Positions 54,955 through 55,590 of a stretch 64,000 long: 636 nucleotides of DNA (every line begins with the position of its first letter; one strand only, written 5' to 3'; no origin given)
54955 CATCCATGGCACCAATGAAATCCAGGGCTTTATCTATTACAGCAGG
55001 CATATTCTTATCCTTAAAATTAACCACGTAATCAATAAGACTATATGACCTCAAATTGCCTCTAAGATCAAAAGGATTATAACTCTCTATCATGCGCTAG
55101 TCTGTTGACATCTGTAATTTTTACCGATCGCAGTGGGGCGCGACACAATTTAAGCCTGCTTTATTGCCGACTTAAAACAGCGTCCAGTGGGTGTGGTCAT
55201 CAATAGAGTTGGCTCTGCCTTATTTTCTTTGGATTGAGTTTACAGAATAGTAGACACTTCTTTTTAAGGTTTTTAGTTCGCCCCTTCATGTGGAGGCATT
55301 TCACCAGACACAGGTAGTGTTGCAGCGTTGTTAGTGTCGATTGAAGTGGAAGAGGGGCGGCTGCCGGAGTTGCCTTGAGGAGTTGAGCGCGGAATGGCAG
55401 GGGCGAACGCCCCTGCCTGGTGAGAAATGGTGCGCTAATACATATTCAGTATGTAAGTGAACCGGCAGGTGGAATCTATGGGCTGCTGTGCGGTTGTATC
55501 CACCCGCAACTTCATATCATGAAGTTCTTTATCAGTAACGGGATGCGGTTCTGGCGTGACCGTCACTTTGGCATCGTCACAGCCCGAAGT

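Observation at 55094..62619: Strain-specific chaperone-usher fimbrial operon inserted between yoaC and yoaB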

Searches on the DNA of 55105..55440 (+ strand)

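Call 22: search_dna_similar(query=window:55105-55295:+, collection=ecoli_genomes, mode=distant, max_rows=25, rows=spread)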
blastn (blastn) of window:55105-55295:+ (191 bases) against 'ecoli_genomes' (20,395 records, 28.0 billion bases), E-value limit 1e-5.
Records with a match: 26; places in all: 30; records where one place covers at least 80% of the query: 9.
Genomes with a match: 26 of 5426; with a place that covers at least 80% of the query: 9. Places per genome that has any: lowest 1, median 1, highest 2. On chromosomes: 30 places; on plasmids: 0.
Best place of each record, by identity: >=99% 5; 95-99% 4; 90-95% 1; 80-90% 1; 60-80% 15.
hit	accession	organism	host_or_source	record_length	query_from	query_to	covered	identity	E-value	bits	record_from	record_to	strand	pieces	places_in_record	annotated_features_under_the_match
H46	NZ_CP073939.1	Escherichia coli strain MB53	Poultry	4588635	1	191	100%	100.0%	4e-92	345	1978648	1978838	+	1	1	none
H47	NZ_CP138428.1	Escherichia coli strain 6EVA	Homo sapiens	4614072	1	191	100%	100.0%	4e-92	345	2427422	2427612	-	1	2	none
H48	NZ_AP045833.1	Escherichia coli strain wlxctx60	Ursus thibetanus japonicus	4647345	1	191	100%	100.0%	4e-92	345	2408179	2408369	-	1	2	none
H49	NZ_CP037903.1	Escherichia coli strain LHM10-1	pig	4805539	1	191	100%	98.4%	3e-87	330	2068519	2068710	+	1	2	none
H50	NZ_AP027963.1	Escherichia coli strain VE-T9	-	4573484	1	191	100%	98.4%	3e-87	330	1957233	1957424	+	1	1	none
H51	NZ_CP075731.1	Escherichia coli strain CP52E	Homo sapiens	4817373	1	191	100%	98.4%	3e-87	330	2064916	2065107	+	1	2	none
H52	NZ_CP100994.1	Escherichia coli strain ET201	Hoplobatrachus rugulosus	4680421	1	191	100%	98.4%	3e-87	330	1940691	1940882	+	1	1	none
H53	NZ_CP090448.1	Escherichia coli strain PT62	pigeon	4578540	1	168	88%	99.4%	5e-78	299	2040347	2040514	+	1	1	none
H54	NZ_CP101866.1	Escherichia coli strain LP5-1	pigeon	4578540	1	168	88%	99.4%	5e-78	299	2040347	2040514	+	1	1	none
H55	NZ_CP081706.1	Escherichia coli strain AH04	-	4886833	56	186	69%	75.0%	2e-13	84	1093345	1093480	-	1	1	none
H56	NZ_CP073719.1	Escherichia coli strain CX12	-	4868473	56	186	69%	75.0%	2e-13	84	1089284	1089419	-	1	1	none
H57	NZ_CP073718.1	Escherichia coli strain CX08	-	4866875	56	186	69%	75.0%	2e-13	84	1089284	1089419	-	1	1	none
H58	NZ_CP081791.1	Escherichia coli strain CT01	-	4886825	56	186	69%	75.0%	2e-13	84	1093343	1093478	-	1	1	none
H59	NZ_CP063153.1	Escherichia coli strain M7424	Homo sapiens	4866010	56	182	66%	75.6%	7e-13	83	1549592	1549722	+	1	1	none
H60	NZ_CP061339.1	Escherichia coli strain M00057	Homo sapiens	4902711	56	182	66%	75.6%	7e-13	83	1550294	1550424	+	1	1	none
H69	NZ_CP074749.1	Escherichia coli strain R32_14_1F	goat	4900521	1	63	33%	90.5%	2e-14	88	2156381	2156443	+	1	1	none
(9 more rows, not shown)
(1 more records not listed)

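Call 50: get_annotated_region(hit=H59, flank=2500)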
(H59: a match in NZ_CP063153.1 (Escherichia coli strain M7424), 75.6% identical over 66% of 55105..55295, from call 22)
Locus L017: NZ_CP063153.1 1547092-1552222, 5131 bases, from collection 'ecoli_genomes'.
description: Escherichia coli strain M7424 chromosome, complete genome
organism: Escherichia coli strain M7424 (NCBI taxid 562)
replicon: chromosome; assembly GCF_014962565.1
host: Homo sapiens; source: feces; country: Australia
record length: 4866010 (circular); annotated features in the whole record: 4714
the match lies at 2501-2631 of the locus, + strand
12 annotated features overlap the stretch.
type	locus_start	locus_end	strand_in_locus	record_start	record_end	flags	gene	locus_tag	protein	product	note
CDS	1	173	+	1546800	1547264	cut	-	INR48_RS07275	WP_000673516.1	head completion/stabilization protein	-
CDS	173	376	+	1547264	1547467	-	-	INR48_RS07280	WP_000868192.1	tail protein X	-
CDS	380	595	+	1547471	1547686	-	-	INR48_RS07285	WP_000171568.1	HP1 family phage holin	-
CDS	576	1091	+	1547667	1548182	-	-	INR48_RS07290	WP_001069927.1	lysozyme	-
CDS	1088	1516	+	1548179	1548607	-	lysB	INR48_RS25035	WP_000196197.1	Rz-like lysis system protein LysB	The gene for this Rz-like phage lysis system protein may overlap extensively with the gene for the other spanin ...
CDS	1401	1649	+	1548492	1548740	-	lysC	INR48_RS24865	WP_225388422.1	Rz1-like lysis system protein LysC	LysC is an Rz1-like component of a phage lytic system, substantially overlapping although not fully embedded in the ...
CDS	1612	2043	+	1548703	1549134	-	-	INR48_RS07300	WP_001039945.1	phage tail protein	-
CDS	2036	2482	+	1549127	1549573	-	-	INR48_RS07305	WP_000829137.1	phage virion morphogenesis protein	-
CDS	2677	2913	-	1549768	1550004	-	-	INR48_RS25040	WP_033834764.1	hypothetical protein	-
CDS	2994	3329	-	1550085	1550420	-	-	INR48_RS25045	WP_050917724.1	HNH endonuclease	-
CDS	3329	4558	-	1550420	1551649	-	-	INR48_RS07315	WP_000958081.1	AAA family ATPase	-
CDS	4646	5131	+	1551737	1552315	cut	-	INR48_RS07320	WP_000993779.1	phage baseplate assembly protein V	-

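Call 51: get_annotated_region(hit=H55, flank=2500)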
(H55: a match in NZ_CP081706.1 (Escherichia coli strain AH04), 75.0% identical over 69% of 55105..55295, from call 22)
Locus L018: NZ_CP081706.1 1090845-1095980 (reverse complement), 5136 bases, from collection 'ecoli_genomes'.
description: Escherichia coli strain AH04 chromosome, complete genome
organism: Escherichia coli strain AH04 (NCBI taxid 562)
replicon: chromosome; assembly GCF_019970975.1
host: -; source: -; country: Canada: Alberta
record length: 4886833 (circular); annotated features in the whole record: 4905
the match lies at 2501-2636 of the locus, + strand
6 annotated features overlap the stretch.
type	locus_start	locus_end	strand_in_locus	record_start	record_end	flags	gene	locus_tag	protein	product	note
CDS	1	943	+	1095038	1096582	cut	-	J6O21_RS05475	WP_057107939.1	DUF4127 family protein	-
CDS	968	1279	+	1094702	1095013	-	-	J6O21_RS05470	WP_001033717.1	PTS sugar transporter subunit IIB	-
CDS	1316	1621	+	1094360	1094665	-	-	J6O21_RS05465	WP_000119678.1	PTS lactose/cellobiose transporter subunit IIA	-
CDS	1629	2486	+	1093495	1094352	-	-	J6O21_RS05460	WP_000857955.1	MurR/RpiR family transcriptional regulator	-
CDS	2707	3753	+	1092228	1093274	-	-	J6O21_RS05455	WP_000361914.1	porin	-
CDS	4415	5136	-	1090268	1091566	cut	eno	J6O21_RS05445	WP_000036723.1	phosphopyruvate hydratase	-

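Call 52: get_annotated_region(hit=H69, flank=2500)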
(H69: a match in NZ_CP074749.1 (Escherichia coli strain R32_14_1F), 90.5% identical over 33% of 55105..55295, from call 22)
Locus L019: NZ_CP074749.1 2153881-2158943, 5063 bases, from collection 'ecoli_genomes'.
description: Escherichia coli strain R32_14_1F chromosome, complete genome
organism: Escherichia coli strain R32_14_1F (NCBI taxid 562)
replicon: chromosome; assembly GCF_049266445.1
host: goat; source: missing; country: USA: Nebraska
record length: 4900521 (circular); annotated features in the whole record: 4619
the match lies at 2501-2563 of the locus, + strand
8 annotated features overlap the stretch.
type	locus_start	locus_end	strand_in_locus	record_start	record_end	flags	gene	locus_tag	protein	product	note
CDS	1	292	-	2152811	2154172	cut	pabB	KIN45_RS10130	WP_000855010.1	aminodeoxychorismate synthase component 1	-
CDS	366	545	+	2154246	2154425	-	yoaH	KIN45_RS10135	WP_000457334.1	YoaH family protein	-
CDS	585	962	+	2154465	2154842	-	-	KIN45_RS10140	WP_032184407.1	hypothetical protein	-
CDS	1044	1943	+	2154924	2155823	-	-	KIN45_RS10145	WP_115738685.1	hypothetical protein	-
CDS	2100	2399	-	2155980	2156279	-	-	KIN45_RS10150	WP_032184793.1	DUF1889 family protein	-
CDS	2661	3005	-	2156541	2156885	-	yoaB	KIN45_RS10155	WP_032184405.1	RidA family protein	-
CDS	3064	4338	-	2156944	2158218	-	-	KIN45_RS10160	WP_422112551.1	SMI1/KNR4 family protein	-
CDS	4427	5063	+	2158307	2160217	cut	yoaA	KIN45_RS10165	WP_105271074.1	ATP-dependent DNA helicase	-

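Call 78: search_dna_similar(query=window:55280-55440:+, collection=ecoli_genomes, mode=distant, max_rows=25, rows=best)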
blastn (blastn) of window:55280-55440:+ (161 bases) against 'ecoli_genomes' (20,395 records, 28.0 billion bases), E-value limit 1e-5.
Records with a match: 5028; places in all: 5039; records where one place covers at least 80% of the query: 581.
Genomes with a match: 5028 of 5426; with a place that covers at least 80% of the query: 581. Places per genome that has any: lowest 1, median 1, highest 2. On chromosomes: 5039 places; on plasmids: 0.
Best place of each record, by identity: >=99% 3; 95-99% 4; 80-90% 523; 60-80% 4498.
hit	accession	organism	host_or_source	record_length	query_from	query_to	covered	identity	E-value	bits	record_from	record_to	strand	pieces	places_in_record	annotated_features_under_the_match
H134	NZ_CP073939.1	Escherichia coli strain MB53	Poultry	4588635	1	161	100%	100.0%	6e-76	291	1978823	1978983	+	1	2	StfH/YfcO family fimbrial adhesin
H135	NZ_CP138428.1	Escherichia coli strain 6EVA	Homo sapiens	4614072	1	161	100%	100.0%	6e-76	291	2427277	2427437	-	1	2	StfH/YfcO family fimbrial adhesin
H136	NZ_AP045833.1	Escherichia coli strain wlxctx60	Ursus thibetanus japonicus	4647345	1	161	100%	100.0%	6e-76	291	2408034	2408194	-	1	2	StfH/YfcO family fimbrial adhesin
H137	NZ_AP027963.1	Escherichia coli strain VE-T9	-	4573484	1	161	100%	98.8%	1e-72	280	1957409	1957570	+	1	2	StfH/YfcO family fimbrial adhesin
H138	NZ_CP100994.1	Escherichia coli strain ET201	Hoplobatrachus rugulosus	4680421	1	161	100%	98.8%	1e-72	280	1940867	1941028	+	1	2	StfH/YfcO family fimbrial adhesin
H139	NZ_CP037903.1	Escherichia coli strain LHM10-1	pig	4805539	1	161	100%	98.1%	4e-71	276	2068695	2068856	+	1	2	StfH/YfcO family fimbrial adhesin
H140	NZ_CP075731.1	Escherichia coli strain CP52E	Homo sapiens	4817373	1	161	100%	98.1%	4e-71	276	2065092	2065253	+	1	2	StfH/YfcO family fimbrial adhesin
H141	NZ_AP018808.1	Escherichia coli strain E2865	Bos taurus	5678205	8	161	96%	75.6%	3e-29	137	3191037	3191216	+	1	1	smrB: endonuclease SmrB | StfH/YfcO family fimbrial adhesin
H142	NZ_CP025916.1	Escherichia coli strain 120899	Homo sapiens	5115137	8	161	96%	75.6%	3e-29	137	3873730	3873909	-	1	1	smrB: endonuclease SmrB | StfH/YfcO family fimbrial adhesin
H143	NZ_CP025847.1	Escherichia coli strain 602354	Homo sapiens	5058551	8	161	96%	75.6%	3e-29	137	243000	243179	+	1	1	smrB: endonuclease SmrB | StfH/YfcO family fimbrial adhesin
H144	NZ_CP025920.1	Escherichia coli strain 103605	Homo sapiens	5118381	8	161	96%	75.6%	3e-29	137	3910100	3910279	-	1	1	smrB: endonuclease SmrB | StfH/YfcO family fimbrial adhesin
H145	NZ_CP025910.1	Escherichia coli strain 204446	Homo sapiens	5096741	8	161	96%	75.6%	3e-29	137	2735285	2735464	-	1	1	smrB: endonuclease SmrB | StfH/YfcO family fimbrial adhesin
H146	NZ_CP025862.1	Escherichia coli strain 504237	Homo sapiens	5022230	8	161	96%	75.6%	3e-29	137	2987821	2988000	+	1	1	smrB: endonuclease SmrB | StfH/YfcO family fimbrial adhesin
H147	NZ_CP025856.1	Escherichia coli strain 504838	Homo sapiens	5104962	8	161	96%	75.6%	3e-29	137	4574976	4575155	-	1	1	smrB: endonuclease SmrB | StfH/YfcO family fimbrial adhesin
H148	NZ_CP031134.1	Escherichia coli strain CFSAN064035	biological fluid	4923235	8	161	96%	75.6%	3e-29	137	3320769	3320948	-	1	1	smrB: endonuclease SmrB | StfH/YfcO family fimbrial adhesin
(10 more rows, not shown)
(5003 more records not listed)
